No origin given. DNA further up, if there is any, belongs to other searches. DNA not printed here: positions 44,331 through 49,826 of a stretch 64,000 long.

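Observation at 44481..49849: RHH gene followed by a 1731-aa Upf1-like helicase-DUF559 nuclease fusion, a candidate single-protein defence system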

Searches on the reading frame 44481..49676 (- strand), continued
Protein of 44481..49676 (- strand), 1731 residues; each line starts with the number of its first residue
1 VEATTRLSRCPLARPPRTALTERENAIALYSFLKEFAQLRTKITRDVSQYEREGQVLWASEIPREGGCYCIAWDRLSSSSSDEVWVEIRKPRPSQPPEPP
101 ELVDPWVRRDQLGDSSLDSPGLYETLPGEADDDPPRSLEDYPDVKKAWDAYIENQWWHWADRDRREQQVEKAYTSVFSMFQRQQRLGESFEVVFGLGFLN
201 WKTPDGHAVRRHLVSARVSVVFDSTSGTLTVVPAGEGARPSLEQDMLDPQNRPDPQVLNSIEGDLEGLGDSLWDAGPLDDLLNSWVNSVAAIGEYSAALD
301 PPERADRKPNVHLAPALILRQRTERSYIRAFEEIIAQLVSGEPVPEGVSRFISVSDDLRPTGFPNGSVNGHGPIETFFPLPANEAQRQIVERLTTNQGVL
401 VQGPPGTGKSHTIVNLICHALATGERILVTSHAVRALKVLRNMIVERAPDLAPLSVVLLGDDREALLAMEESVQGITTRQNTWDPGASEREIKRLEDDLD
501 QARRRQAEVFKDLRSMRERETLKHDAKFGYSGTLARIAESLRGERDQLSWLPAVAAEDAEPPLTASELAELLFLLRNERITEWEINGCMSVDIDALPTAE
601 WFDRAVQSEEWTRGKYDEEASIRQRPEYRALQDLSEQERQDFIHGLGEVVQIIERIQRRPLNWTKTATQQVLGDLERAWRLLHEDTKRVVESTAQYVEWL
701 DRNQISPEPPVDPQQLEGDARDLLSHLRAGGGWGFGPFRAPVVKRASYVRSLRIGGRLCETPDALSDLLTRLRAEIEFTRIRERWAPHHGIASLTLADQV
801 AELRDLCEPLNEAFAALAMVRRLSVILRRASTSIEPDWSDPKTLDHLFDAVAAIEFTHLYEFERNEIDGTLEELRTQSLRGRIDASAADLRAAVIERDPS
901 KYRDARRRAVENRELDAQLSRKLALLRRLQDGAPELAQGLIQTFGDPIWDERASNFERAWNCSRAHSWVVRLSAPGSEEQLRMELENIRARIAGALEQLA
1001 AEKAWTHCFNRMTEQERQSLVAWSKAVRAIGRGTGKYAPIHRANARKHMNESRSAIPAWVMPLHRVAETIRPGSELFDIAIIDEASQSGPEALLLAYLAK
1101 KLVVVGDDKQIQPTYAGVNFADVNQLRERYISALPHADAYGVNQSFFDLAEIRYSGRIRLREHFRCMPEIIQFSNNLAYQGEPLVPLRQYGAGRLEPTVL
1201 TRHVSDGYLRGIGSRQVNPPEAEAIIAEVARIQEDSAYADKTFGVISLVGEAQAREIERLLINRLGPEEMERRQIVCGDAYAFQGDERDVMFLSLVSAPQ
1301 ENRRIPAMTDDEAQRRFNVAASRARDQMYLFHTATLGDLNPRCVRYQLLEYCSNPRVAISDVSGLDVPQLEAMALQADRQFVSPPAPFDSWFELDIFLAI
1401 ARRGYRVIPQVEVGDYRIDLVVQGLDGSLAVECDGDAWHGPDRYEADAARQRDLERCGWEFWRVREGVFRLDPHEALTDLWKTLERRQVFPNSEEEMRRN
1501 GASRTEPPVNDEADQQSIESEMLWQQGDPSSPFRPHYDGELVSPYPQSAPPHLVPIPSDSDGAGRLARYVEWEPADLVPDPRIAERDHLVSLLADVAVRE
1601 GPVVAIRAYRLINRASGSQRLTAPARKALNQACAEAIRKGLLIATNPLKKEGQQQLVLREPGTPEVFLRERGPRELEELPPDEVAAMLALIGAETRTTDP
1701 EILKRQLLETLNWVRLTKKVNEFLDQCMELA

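Call 41: search_protein_families(library=padloc, alignment_id=A3, max_evalue=1e-10)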
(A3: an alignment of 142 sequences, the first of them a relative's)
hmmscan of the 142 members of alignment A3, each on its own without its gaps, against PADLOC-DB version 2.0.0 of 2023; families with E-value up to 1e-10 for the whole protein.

A. member 1, L001:7439-7699:- (86 aa): 0 families

B. families by the number of members that match (of 142 scanned): 274 families (the first 25 are shown)
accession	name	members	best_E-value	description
PDLC04134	mad2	4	1.2e-43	mads_2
PDLC00132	GajB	3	7.8e-85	UrvD helicase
PDLC03802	RTasHel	3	6.9e-80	DRT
PDLC00114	GajB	3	2.4e-77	UrvD helicase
PDLC00117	GajB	3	2.1e-71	UrvD helicase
PDLC00127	GajB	3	1.2e-57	UrvD helicase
PDLC00103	GajB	3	4.8e-54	UrvD helicase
PDLC00107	GajB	3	3.3e-47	UrvD helicase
PDLC00123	GajB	3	9.7e-37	UrvD helicase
PDLC01087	C3a187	3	1.4e-29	NERD+UvrD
PDLC00104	GajB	3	4.9e-28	UrvD helicase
PDLC00106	GajB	3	1.4e-22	UrvD helicase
PDLC00661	HmaB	2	0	DNA-adenine methylase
PDLC00660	HmaB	2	0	DNA-adenine methylase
PDLC03035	MTase_I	2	3.4e-204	Type I methyltransferase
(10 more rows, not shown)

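Call 45: search_protein_families(library=pfam, alignment_id=A1, max_evalue=0.1)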
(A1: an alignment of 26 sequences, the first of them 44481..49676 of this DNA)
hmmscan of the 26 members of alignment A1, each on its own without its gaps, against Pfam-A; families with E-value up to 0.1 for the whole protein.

A. member 1, window:44481-49676:- (1731 aa): 15 families
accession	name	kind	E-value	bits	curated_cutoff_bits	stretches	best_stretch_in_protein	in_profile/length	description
PF18741.7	MTES_1575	-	2.7e-27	95.1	38.2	1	1392-1484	1-96/96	REase_MTES_1575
PF13086.12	AAA_11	-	1e-18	68.5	27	2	383-523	3-160/257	AAA domain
PF13087.12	AAA_12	-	4e-13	49.8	27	1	1145-1330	4-190/195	AAA domain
PF13604.12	AAA_30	-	2.2e-10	41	27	2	383-444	3-66/191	AAA domain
PF13245.12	AAA_19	-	1.5e-08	35.3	25.1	1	386-448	1-65/134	AAA domain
PF00580.27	UvrD-helicase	-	2.5e-05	24.5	23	1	383-447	2-68/271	UvrD/REP helicase N-terminal domain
PF20720.3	nSTAND3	-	0.0001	22.5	27.2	1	383-439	4-60/155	Novel STAND NTPase 3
PF01443.25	Viral_helicase1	-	0.00042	20.6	21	0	400-427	2-29/228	Viral superfamily 1 RNA helicase core domain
PF04480.18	DUF559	-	0.0013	19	20.6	1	1404-1484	32-108/109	Protein of unknown function (DUF559)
PF13191.12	AAA_16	-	0.0041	18.1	32.6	1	390-479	16-104/167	AAA ATPase domain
PF02562.22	PhoH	-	0.0049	16.8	27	1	381-436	4-61/205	PhoH-like protein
PF00270.35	DEAD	-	0.013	15.7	26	1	384-431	2-52/167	DEAD/DEAH box helicase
PF13481.12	AAA_25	-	0.025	14.7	27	1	387-440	23-76/195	AAA domain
PF05127.21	NAT10_TcmA_helicase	-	0.027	14.8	22.7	0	401-447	2-49/176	RNA cytidine acetyltransferase NAT10/TcmA, helicase domain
PF01695.23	IstB_IS21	-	0.029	14.3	24.1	1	394-432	90-128/238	IstB-like ATP binding protein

B. families by the number of members that match (of 26 scanned): 41 families (the first 25 are shown)
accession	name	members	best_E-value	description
PF18741.7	MTES_1575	26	1.2e-31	REase_MTES_1575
PF13086.12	AAA_11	26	2e-22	AAA domain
PF13087.12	AAA_12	26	1.3e-17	AAA domain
PF13604.12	AAA_30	26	3.7e-12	AAA domain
PF13245.12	AAA_19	26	1.7e-10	AAA domain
PF00580.27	UvrD-helicase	26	1.3e-07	UvrD/REP helicase N-terminal domain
PF04480.18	DUF559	26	9.9e-06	Protein of unknown function (DUF559)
PF20720.3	nSTAND3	26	1.6e-05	Novel STAND NTPase 3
PF01443.25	Viral_helicase1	26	3.6e-05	Viral superfamily 1 RNA helicase core domain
PF13191.12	AAA_16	26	0.00017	AAA ATPase domain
PF00270.35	DEAD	24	0.00081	DEAD/DEAH box helicase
PF13481.12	AAA_25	24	0.0029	AAA domain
PF02562.22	PhoH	19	0.0016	PhoH-like protein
PF04851.21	ResIII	17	0.00023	Type III restriction enzyme, res subunit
PF03308.22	MeaB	17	0.00064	Methylmalonyl Co-A mutase-associated GTPase MeaB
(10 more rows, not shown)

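Call 46: search_protein_families(library=ncbifam, alignment_id=A1, max_evalue=0.001)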
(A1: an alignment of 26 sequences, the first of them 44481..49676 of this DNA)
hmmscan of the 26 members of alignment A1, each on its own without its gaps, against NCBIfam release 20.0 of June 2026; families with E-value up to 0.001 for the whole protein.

A. member 1, window:44481-49676:- (1731 aa): 5 families
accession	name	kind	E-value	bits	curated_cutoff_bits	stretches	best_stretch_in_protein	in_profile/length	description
NF058533.1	antiphage_ProA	equivalog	1.5e-64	218.2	1500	2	1061-1713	1288-1901/1903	anti-phage protein ProA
NF042953.1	Hhe_antiphage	equivalog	3.5e-43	147.3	2000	2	1057-1515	1262-1712/1797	DUF4011 domain-containing anti-phage protein Hhe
NF040671.1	PLuB_AAA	exception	6.1e-23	80.2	999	3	1217-1341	1126-1239/1256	PLuB system helicase-like protein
TIGR00376.1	TIGR00376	hypoth_equivalog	8e-21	74.1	348.9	3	382-515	159-283/639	IGHMBP2 family helicase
TIGR01447.1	recD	equivalog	0.00041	19.1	310.15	0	373-420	139-187/597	exodeoxyribonuclease V subunit alpha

B. families by the number of members that match (of 26 scanned): 8 families
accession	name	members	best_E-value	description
NF058533.1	antiphage_ProA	26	2.1e-75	anti-phage protein ProA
NF042953.1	Hhe_antiphage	26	2.3e-47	DUF4011 domain-containing anti-phage protein Hhe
NF040671.1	PLuB_AAA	26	5.6e-27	PLuB system helicase-like protein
TIGR00376.1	TIGR00376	26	2.6e-26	IGHMBP2 family helicase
TIGR01447.1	recD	19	5.5e-06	exodeoxyribonuclease V subunit alpha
TIGR01448.2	helicase_RecD2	13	7.8e-07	SF1B family DNA helicase RecD2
NF010335.0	PRK13764.1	4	2.4e-05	ATPase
TIGR00750.1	lao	1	0.00093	methylmalonyl Co-A mutase-associated GTPase MeaB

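Call 67: search_protein_families(library=padloc, proteins=[P0091, P0107], max_evalue=1e-20)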
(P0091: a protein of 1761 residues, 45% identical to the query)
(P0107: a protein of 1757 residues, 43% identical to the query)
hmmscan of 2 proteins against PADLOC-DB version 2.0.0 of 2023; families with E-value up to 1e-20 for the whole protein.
P0091 (1761 aa): 5 families
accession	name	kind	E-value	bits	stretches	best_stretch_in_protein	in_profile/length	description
PDLC05009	PDC-S37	-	1.8e-67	226.2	1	862-1751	708-1526/1550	-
PDLC03920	MkoA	-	4e-38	129.4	0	1083-1343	786-1072/1112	-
PDLC03924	MkoC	-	5.5e-38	128.7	1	1085-1349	666-946/1136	-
PDLC02194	Hhe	-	7.9e-30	100.9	1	1069-1503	1360-1786/1911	-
PDLC03921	MkoA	-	3e-22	76.2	0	1089-1341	1296-1561/1607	-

P0107 (1757 aa): 4 families
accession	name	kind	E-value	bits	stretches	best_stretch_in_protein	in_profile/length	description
PDLC05009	PDC-S37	-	2.2e-68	229.2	1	771-1749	645-1530/1550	-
PDLC03924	MkoC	-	2.2e-39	133.3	1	1041-1346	628-963/1136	-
PDLC03920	MkoA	-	1.6e-32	110.8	0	1071-1324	791-1072/1112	-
PDLC02194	Hhe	-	8.2e-32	107.5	1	1051-1508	1360-1818/1911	-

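Call 80: list_cluster_members(proteins=[P0006, P0005, P0013, P0066, P0110])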
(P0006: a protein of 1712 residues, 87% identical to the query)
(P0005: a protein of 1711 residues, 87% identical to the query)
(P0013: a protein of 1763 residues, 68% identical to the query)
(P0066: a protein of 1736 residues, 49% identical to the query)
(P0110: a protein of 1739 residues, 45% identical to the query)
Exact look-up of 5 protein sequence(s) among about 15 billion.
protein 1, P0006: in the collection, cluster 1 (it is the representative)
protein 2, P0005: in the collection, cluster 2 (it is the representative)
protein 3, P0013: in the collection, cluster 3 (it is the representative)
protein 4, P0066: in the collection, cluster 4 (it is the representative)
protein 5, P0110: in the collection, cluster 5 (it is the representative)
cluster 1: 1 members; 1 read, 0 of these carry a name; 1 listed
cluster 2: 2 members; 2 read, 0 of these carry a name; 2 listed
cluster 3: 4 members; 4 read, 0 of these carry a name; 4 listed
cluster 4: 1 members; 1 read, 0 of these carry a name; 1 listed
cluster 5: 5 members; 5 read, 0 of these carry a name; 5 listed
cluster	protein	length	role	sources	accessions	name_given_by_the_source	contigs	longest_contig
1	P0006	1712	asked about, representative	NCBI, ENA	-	-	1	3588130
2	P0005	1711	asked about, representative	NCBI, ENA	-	-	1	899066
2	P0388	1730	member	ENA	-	-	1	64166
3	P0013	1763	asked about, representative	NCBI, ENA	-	-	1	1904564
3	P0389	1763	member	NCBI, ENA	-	-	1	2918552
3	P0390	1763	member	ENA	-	-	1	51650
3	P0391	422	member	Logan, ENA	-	-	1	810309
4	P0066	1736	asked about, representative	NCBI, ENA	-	-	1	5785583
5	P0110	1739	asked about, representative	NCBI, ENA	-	-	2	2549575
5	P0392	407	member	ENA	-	-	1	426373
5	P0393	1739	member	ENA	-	-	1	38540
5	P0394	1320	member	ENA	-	-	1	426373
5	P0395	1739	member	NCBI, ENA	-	-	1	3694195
